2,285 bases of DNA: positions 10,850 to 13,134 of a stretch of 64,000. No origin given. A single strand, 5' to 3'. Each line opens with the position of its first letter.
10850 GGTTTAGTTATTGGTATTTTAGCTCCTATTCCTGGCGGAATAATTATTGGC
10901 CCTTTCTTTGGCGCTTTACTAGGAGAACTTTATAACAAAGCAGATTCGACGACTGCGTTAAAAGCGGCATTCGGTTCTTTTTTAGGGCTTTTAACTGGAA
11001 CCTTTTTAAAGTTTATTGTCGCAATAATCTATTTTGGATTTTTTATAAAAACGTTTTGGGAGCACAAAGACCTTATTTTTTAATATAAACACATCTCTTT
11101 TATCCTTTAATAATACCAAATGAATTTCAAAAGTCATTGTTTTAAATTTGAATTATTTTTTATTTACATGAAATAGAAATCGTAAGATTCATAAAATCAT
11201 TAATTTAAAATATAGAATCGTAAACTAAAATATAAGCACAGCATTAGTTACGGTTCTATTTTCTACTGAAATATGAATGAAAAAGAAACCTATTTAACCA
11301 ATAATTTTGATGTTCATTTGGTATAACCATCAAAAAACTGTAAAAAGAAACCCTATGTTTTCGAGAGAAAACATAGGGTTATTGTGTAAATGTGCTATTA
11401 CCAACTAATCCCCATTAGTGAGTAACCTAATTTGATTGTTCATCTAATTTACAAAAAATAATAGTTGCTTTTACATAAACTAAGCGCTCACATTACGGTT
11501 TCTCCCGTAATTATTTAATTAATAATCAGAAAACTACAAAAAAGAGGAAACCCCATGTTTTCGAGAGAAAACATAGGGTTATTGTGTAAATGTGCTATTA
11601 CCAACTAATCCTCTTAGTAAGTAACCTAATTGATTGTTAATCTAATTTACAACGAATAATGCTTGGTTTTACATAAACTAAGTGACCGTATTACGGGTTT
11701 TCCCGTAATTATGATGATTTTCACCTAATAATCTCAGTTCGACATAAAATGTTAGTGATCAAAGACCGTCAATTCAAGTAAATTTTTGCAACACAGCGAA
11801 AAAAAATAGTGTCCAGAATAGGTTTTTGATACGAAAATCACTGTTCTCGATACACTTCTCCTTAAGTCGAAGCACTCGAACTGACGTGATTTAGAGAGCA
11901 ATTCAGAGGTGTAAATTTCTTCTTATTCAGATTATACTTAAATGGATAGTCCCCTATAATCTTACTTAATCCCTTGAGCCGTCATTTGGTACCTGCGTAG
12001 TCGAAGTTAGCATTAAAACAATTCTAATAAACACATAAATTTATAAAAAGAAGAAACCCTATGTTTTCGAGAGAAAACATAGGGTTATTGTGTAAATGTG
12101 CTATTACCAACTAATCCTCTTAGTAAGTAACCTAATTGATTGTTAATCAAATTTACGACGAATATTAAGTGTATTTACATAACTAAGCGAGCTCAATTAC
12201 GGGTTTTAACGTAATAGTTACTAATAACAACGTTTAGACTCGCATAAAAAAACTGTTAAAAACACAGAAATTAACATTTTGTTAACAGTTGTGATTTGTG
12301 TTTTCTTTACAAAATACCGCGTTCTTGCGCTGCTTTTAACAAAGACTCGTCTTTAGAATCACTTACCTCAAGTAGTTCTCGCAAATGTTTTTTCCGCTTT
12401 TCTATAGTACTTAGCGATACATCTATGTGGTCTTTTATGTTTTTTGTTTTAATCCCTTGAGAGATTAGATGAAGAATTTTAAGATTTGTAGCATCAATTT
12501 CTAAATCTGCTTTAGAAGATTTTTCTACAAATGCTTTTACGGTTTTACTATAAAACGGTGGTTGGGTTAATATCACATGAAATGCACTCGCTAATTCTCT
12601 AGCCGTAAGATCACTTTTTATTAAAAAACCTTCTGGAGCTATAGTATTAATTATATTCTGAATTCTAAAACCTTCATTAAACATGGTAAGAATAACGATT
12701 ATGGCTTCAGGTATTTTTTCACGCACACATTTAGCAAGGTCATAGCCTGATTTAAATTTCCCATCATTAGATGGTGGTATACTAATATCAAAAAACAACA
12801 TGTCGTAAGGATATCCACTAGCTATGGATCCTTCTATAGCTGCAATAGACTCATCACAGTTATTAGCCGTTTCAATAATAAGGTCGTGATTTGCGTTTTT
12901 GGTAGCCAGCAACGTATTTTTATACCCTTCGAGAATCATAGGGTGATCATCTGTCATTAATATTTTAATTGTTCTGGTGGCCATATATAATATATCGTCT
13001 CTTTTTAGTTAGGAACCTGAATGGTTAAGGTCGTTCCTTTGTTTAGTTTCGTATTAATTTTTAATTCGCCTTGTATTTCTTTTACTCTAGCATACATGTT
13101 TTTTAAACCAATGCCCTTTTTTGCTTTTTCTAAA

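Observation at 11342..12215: Three tandem paralogous terminator-bearing sRNA-like units in a 1.2-kb gene-free gap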

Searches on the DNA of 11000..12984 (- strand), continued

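Call 49: search_with_rna_model(model_id=R1, sources=[L001, L002, L003, L004, L005, L006, L007, L008, L009, L010, L011, L012, L013, L014, L015, L016, L017, L018, L019, L020, L021, L022, L023, L024, L025, L026, L027, L028, L029, L030, L031, L032, L033, L034, L035, L036, L037, L038, L039, L040, L041, L042, L043, L044, L045, L046, L047, L048, L049, L050, L051, L052, L053, L054, L055, L056, L057, L058, L059, L060, L061, L062, L063, L064], max_evalue=0.001)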
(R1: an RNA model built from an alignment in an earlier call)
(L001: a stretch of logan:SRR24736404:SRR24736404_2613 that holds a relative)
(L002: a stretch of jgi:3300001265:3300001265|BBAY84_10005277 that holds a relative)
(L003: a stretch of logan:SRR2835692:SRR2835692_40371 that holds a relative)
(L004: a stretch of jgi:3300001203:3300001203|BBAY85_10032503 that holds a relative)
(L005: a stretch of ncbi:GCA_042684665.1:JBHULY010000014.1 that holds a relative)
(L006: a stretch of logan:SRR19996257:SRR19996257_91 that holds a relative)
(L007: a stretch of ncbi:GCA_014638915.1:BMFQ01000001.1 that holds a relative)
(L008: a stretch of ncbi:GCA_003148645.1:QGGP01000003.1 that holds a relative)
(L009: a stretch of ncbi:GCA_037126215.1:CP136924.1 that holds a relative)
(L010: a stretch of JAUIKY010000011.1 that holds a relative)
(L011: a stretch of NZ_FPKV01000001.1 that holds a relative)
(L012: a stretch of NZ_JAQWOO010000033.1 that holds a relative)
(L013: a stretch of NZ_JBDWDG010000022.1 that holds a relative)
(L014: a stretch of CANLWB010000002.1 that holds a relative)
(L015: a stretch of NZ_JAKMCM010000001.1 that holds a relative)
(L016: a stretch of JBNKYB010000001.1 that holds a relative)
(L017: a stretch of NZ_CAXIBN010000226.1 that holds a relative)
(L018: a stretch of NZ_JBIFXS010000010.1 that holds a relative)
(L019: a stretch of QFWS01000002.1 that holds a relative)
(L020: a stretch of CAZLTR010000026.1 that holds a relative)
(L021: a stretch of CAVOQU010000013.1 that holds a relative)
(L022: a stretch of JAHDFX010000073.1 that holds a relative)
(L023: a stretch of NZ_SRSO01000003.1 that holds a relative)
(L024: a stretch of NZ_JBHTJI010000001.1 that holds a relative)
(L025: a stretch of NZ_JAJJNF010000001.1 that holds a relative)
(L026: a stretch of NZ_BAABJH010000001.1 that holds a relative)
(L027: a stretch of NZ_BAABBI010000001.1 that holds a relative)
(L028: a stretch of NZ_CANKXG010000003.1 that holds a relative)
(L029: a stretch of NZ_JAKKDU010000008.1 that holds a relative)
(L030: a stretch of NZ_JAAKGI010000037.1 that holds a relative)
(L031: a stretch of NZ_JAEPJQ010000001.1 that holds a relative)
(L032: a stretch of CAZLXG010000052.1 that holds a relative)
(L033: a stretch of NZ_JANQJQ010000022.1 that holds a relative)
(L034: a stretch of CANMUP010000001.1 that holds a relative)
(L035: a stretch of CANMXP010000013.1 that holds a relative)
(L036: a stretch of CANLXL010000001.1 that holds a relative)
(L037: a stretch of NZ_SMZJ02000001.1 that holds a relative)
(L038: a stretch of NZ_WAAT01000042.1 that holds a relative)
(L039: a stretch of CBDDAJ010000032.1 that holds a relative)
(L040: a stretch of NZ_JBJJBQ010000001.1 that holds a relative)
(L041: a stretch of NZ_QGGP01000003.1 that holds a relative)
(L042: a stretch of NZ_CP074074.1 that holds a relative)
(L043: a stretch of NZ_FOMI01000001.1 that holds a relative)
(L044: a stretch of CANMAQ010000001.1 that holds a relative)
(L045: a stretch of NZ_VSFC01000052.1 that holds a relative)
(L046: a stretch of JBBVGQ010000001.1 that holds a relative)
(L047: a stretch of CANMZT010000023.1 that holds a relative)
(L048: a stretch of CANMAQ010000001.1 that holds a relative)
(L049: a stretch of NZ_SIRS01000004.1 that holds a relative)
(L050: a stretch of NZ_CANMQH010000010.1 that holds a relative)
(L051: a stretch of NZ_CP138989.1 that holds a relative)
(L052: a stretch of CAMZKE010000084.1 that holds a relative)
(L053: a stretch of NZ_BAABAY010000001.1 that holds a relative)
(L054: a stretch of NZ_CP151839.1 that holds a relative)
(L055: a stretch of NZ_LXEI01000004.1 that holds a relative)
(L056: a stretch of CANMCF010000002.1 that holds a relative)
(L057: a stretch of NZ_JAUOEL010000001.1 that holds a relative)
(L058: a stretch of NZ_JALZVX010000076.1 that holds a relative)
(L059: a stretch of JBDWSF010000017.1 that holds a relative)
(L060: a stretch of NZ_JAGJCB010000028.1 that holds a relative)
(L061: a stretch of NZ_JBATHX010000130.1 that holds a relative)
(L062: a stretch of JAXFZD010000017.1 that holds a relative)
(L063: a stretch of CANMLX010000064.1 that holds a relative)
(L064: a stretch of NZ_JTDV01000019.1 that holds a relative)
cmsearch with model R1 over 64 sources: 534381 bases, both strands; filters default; matches with E-value up to 0.001: 70.
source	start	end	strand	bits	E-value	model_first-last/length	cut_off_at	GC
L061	1660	1764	-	127.3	4.7e-21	1-104/104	no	0.31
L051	467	572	+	125.5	1.1e-20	1-104/104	no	0.31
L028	2389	2493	-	124.6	1.6e-20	1-104/104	no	0.3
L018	2833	2937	+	121.9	5.2e-20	1-104/104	no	0.31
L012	3728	3831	+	120.8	8.8e-20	1-104/104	no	0.29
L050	5879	5982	+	120.5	9.7e-20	1-104/104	no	0.35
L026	7052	7156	+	120.5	1e-19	1-104/104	no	0.32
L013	3316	3421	-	120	1.2e-19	1-104/104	no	0.32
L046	7713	7817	+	119.4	1.6e-19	1-104/104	no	0.31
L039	5420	5522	+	118.2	2.8e-19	1-104/104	no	0.35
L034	1893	1995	+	117.4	3.9e-19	1-104/104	no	0.33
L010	5685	5788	-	117.2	4.3e-19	1-104/104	no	0.34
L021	6442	6546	+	116.9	4.8e-19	1-104/104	no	0.32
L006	10832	10936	+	116.9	4.9e-19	1-104/104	no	0.32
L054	658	762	-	116.8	5e-19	1-104/104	no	0.31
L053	1568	1671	+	116.7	5.3e-19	1-104/104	no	0.36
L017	2279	2382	+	116.3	6.3e-19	1-104/104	no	0.31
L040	2794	2898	+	116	7.1e-19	1-104/104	no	0.36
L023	387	491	-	115.6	8.6e-19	1-104/104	no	0.3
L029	7129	7231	-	115.2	1e-18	1-104/104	no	0.31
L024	5107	5212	-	115.2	1e-18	1-104/104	no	0.33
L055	3026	3128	+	115.2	1e-18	1-104/104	no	0.32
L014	284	388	+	114.6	1.3e-18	1-104/104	no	0.31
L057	6655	6758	+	114.5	1.4e-18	1-104/104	no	0.31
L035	3096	3200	-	114.2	1.6e-18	1-104/104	no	0.31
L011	7888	7993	-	114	1.7e-18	1-104/104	no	0.33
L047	5874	5975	-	114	1.8e-18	1-104/104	no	0.34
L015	6829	6931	-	113.9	1.8e-18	1-104/104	no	0.39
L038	7095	7197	-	113.8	1.9e-18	1-104/104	no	0.34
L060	1575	1680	-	112.5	3.4e-18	1-104/104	no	0.32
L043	2615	2720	-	112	4.2e-18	1-104/104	no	0.31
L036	4864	4966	-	111.6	5e-18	1-104/104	no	0.36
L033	870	976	-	111.3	5.7e-18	1-104/104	no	0.34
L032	1628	1733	+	110.8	7.4e-18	1-104/104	no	0.3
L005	10834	10936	+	110.2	9.4e-18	1-104/104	no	0.38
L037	6626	6731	-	110.1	9.9e-18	1-104/104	no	0.35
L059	1558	1661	-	108.6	1.9e-17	1-104/104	no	0.34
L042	1340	1442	+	108.4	2.1e-17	1-104/104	no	0.35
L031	1525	1625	-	107.8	2.8e-17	1-104/104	no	0.38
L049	1221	1321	-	106.2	5.5e-17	1-104/104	no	0.39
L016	4198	4296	-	103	2.3e-16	1-104/104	no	0.33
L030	3528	3626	+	102.5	2.9e-16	1-104/104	no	0.35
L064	2687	2795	-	101.8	3.9e-16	1-104/104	no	0.32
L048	6548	6652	-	100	8.6e-16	1-104/104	no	0.32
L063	1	102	+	97.5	2.6e-15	3-104/104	5'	0.38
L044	7707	7810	-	92.9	2e-14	1-104/104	no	0.35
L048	2070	2175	-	92.8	2.1e-14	1-104/104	no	0.35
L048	1346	1450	-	92.5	2.4e-14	1-104/104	no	0.34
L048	1011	1115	-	91.9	3.1e-14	1-104/104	no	0.33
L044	7386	7489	-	91.3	4e-14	1-104/104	no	0.35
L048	27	129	-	88.5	1.4e-13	1-104/104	no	0.31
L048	355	457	-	88.1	1.7e-13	1-104/104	no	0.32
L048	684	786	-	88.1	1.7e-13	1-104/104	no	0.32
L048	7130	7231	-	85.1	6.4e-13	1-104/104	no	0.31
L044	6757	6861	-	84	1e-12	1-104/104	no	0.36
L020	4321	4426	+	81.6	3e-12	1-104/104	no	0.35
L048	1686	1793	-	81.6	3e-12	1-104/104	no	0.33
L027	6183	6292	-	81.2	3.6e-12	1-104/104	no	0.29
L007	10823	10930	+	80.3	5.4e-12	1-104/104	no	0.3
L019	4262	4372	+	78.3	1.3e-11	1-104/104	no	0.27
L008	10824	10934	+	77.6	1.7e-11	1-104/104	no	0.27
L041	6834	6944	+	77.6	1.7e-11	1-104/104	no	0.27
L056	7133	7248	+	76.4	2.9e-11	1-104/104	no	0.34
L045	2080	2190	+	75.2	5.1e-11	1-104/104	no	0.29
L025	5080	5182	-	74.8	6.1e-11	1-104/104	no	0.32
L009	10789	10905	+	70.5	4e-10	1-104/104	no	0.25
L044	7078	7174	-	61.6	2.1e-08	1-104/104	no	0.32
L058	1651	1762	-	60.9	2.8e-08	1-104/104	no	0.26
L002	3493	3598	+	58.9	7e-08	1-104/104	no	0.31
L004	1388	1493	+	58.9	7e-08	1-104/104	no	0.31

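Call 50: search_with_rna_model(model_id=R1, sources=[L065, L066, L067, L068, L069, L070, L071, L072, L073, L074, L075, L076, L077, L078, L079, L080, L081, L082, L083, L084, L085, L086, L087, L088, L089, L090, L091, L092, L093, L094, L095, L096, L097, L098, L099, L100, L101, L102, L103, L104, L105, L106, L107, L108, L109, L110, L111, L112, L113, L114, L115, L116, L117, L118, L119, L120, L121, L122, L123, L124, L125, L126, L127, L128], max_evalue=0.001)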
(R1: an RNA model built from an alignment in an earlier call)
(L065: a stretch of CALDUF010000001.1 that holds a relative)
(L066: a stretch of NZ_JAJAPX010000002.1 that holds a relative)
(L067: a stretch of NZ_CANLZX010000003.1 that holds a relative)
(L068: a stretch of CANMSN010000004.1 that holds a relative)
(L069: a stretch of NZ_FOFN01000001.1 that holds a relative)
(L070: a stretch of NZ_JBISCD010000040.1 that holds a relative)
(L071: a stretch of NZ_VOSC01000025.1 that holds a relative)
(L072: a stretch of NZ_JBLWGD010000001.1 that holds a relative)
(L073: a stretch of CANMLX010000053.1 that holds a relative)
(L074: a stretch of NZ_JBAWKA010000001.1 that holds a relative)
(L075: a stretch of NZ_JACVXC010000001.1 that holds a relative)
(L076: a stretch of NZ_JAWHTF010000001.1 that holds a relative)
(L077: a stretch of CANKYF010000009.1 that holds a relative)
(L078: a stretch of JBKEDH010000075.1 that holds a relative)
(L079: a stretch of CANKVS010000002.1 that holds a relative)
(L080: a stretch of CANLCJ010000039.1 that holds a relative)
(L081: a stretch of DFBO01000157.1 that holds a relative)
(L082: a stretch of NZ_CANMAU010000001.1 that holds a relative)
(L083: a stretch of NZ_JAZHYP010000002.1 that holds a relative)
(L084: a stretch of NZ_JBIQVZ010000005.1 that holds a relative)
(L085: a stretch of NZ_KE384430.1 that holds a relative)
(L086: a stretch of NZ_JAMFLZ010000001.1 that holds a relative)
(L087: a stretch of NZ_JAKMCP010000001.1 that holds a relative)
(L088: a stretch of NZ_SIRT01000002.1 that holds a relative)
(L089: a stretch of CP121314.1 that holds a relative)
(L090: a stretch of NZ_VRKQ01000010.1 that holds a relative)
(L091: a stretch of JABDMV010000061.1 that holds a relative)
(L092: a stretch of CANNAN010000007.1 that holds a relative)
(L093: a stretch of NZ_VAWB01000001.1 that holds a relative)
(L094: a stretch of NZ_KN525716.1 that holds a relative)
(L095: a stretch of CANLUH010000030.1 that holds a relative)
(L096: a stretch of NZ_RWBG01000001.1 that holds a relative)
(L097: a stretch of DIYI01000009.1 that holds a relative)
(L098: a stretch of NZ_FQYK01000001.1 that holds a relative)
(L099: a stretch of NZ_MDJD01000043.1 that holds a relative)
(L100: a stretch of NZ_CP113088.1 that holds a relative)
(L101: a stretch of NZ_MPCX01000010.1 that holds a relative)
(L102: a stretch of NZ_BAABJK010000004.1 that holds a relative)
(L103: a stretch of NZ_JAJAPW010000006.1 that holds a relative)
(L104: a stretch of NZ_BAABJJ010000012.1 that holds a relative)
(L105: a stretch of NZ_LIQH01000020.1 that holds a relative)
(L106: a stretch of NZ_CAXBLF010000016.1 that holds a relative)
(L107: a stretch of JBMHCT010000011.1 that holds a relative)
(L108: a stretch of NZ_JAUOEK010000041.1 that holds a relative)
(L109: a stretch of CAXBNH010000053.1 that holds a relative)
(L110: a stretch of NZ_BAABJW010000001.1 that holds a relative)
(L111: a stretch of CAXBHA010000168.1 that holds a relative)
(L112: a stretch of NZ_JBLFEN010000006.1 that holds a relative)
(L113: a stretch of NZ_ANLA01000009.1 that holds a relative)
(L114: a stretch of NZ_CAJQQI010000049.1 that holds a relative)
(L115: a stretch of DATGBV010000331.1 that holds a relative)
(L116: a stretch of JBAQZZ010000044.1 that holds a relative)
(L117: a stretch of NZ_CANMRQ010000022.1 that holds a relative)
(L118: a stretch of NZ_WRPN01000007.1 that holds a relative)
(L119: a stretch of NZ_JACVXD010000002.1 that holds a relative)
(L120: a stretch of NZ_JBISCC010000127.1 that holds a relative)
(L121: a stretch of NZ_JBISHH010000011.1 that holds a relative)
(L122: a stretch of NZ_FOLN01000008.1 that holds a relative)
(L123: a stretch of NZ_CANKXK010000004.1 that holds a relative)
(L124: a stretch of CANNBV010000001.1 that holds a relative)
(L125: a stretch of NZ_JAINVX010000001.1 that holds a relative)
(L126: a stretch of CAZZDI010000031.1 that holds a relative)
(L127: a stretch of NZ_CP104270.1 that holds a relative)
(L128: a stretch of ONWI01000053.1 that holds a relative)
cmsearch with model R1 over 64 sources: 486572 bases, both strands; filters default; matches with E-value up to 0.001: 71.
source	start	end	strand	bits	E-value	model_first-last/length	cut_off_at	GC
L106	151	255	+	125.5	9.5e-21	1-104/104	no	0.29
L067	4001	4105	-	125.4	1e-20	1-104/104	no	0.31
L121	6654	6758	-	122.9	3.1e-20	1-104/104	no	0.34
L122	3105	3209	+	122.6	3.5e-20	1-104/104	no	0.35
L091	3824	3929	-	121.2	6.5e-20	1-104/104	no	0.32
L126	2970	3074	-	121.1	7e-20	1-104/104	no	0.33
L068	2573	2677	-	120.6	8.5e-20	1-104/104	no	0.3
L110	3257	3361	+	120.3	1e-19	1-104/104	no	0.34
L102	3259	3363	-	120.1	1.1e-19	1-104/104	no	0.33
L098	3905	4010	-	119.9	1.1e-19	1-104/104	no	0.32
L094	3001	3103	-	119.1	1.6e-19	1-104/104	no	0.31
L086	6875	6977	+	118.5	2.1e-19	1-104/104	no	0.33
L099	159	263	+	117.7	3.1e-19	1-104/104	no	0.34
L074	6260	6365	+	116.8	4.5e-19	1-104/104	no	0.33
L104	2561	2665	-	116.7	4.9e-19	1-104/104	no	0.32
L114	574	679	-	115.7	7.5e-19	1-104/104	no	0.28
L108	1106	1209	-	115.5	8e-19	1-104/104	no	0.32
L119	601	704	+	115.3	9.1e-19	1-104/104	no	0.35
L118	2645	2748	-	115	1e-18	1-104/104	no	0.33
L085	2770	2871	+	114.3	1.4e-18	1-104/104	no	0.31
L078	5635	5736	+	113.9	1.7e-18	1-104/104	no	0.34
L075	633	736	+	113.7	1.8e-18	1-104/104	no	0.35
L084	5500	5604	+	113.6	1.9e-18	1-104/104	no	0.32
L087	6183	6285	-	113.5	1.9e-18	1-104/104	no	0.39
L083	1749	1853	-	113.4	2.1e-18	1-104/104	no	0.3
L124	2534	2635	+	113.2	2.3e-18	1-104/104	no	0.35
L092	1224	1328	-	113.2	2.3e-18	1-104/104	no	0.33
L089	3382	3484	+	112.4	3.2e-18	1-104/104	no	0.36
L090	1522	1627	-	111.5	4.8e-18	1-104/104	no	0.35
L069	4724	4825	+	111.3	5.3e-18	1-104/104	no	0.38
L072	233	335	+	110.9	6.4e-18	1-104/104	no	0.35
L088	3605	3707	+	109.6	1.1e-17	1-104/104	no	0.37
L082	4141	4245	-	109.6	1.1e-17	1-104/104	no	0.33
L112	3516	3616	+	109.4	1.2e-17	1-104/104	no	0.35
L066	2210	2316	+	108.7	1.7e-17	1-104/104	no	0.33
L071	5396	5497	+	108.5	1.8e-17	1-104/104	no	0.36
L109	7369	7474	+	108.4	1.9e-17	1-104/104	no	0.37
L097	5256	5356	-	107.8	2.5e-17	1-104/104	no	0.39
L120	3799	3904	+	107.7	2.6e-17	1-104/104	no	0.36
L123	996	1098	+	107.6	2.8e-17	1-104/104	no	0.38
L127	2458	2562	+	107.1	3.4e-17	1-104/104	no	0.34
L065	4279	4379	+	106.3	4.9e-17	1-104/104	no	0.4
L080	3860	3964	+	106.3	4.9e-17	1-104/104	no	0.34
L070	1929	2034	+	106.1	5.2e-17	1-104/104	no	0.37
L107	6910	7010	+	105.1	8.1e-17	1-104/104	no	0.42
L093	4968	5070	+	105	8.7e-17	1-104/104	no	0.43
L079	2808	2907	+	103.9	1.4e-16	1-104/104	no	0.33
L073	1400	1503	+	103.7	1.5e-16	1-104/104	no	0.38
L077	286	388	+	101.7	3.7e-16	1-104/104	no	0.37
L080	5019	5124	+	98.2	1.8e-15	1-104/104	no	0.38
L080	5312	5418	+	96.8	3.3e-15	1-104/104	no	0.37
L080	4725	4830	+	96.4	3.8e-15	1-104/104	no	0.37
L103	3852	3950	+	96.4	3.9e-15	1-104/104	no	0.33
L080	5606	5712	+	96.1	4.3e-15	1-104/104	no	0.39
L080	4431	4536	+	95.7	5.2e-15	1-104/104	no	0.39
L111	4674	4772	+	95.4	5.9e-15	1-104/104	no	0.36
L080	6209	6315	+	84.1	9.1e-13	1-104/104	no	0.35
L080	5904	6008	+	84.1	9.2e-13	1-104/104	no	0.36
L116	1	84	-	81.9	2.4e-12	1-82/104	3'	0.27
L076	998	1108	+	80.8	3.9e-12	1-104/104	no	0.32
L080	4136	4241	+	80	5.5e-12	1-104/104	no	0.32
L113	7794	7905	-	78.9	9.1e-12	1-104/104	no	0.29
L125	5337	5448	+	78.3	1.2e-11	1-104/104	no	0.29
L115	657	766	-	77.6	1.6e-11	1-104/104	no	0.32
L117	3335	3440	+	76.8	2.3e-11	1-104/104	no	0.28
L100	5188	5293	+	75.3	4.5e-11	1-104/104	no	0.31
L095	6533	6647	-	74.5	6.2e-11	1-104/104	no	0.36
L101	1968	2080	+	74.3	6.8e-11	1-104/104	no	0.25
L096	4882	4998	+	70.5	3.7e-10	1-104/104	no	0.25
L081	3477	3588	+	67.8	1.2e-09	1-104/104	no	0.28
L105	3209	3323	+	60.5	3.2e-08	1-104/104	no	0.25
